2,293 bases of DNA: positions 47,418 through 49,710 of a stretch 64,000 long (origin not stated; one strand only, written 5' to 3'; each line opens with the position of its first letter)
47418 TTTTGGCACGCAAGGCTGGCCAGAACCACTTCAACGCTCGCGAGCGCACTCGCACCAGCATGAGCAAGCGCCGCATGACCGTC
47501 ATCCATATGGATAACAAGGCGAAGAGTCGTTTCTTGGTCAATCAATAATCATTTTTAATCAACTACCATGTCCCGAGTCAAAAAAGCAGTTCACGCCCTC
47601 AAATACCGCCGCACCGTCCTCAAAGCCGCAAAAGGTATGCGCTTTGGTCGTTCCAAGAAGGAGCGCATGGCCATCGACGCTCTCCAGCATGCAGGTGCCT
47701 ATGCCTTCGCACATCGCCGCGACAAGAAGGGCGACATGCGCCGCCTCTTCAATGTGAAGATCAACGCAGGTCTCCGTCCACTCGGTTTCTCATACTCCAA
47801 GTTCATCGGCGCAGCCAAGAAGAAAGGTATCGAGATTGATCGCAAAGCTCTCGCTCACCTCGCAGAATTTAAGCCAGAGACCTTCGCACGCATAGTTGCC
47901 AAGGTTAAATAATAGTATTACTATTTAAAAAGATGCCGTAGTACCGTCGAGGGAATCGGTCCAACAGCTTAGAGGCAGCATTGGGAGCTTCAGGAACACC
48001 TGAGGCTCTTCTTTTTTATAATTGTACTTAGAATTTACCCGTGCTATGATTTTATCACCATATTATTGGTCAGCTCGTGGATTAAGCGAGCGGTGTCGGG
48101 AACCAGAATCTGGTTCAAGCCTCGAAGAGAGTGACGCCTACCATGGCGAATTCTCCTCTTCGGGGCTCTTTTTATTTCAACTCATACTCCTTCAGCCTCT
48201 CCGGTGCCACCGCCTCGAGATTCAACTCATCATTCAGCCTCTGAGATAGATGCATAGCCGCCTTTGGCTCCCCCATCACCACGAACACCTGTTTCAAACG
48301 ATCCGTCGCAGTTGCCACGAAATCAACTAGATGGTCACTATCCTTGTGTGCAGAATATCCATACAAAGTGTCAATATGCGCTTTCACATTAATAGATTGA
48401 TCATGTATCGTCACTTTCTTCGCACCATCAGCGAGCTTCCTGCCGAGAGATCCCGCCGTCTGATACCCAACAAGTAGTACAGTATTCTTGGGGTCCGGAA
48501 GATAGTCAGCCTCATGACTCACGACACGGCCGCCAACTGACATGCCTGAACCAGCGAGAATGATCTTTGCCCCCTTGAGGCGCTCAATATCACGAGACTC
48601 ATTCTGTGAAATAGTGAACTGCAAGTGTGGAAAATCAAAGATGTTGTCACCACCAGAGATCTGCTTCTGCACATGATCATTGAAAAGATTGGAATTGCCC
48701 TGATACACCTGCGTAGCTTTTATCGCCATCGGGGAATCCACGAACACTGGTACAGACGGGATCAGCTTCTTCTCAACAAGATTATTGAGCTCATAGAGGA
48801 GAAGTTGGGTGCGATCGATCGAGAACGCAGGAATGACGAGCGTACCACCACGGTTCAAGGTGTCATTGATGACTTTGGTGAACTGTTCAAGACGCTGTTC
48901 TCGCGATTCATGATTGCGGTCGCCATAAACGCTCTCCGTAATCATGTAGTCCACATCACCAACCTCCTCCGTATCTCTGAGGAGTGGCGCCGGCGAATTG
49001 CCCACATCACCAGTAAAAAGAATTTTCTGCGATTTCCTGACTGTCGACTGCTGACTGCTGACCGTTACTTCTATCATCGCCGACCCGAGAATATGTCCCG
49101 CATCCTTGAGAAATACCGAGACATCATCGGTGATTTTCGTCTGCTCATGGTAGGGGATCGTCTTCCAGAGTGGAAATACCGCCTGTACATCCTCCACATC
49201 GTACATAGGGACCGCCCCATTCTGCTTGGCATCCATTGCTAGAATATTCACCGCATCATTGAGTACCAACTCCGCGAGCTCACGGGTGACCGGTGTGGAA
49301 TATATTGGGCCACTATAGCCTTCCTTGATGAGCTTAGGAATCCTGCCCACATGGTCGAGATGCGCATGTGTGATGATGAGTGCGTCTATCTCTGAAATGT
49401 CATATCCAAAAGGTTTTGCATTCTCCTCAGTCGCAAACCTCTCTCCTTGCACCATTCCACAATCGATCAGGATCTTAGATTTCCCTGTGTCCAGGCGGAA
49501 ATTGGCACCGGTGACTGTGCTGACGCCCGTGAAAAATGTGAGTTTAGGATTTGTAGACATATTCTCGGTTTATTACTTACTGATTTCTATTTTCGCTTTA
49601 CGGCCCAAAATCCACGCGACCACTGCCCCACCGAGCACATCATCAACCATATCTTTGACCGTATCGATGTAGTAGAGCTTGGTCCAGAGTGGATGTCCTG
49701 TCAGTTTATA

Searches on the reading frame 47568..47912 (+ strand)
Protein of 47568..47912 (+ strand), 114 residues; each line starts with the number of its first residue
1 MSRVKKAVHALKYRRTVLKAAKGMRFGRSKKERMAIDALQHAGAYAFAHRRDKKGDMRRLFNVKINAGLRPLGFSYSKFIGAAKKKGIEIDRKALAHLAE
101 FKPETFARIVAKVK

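Call 41: search_protein_families(library=pfam, proteins=[window:47568-47912:+])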
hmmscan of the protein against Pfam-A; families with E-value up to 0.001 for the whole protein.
window:47568-47912:+ (114 aa): 1 family
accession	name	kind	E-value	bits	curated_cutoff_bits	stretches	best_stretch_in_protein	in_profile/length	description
PF00453.23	Ribosomal_L20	-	4.8e-28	97.9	30.8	1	3-108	1-106/107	Ribosomal protein L20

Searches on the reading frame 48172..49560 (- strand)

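Call 41: search_protein_families(library=pfam, proteins=[window:48172-49560:-])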
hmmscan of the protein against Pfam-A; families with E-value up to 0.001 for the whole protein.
window:48172-49560:- (462 aa): 5 families
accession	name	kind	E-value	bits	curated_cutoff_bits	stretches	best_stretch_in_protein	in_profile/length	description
PF10996.14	Beta-Casp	-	1.9e-34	119.2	27.7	1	251-376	1-120/120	Beta-Casp domain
PF00753.33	Lactamase_B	-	9.6e-14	52.2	22.7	1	24-208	12-162/196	Metallo-beta-lactamase superfamily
PF16661.11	Lactamase_B_6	-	2e-13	50.6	27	1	25-170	4-154/193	Metallo-beta-lactamase superfamily domain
PF07521.17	RMMBL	-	4.1e-10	39.9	21.6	1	390-453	2-63/63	Zn-dependent metallo-hydrolase RNA specificity domain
PF12706.13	Lactamase_B_2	-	5.1e-09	36.5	27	1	29-214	2-169/200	Beta-lactamase superfamily domain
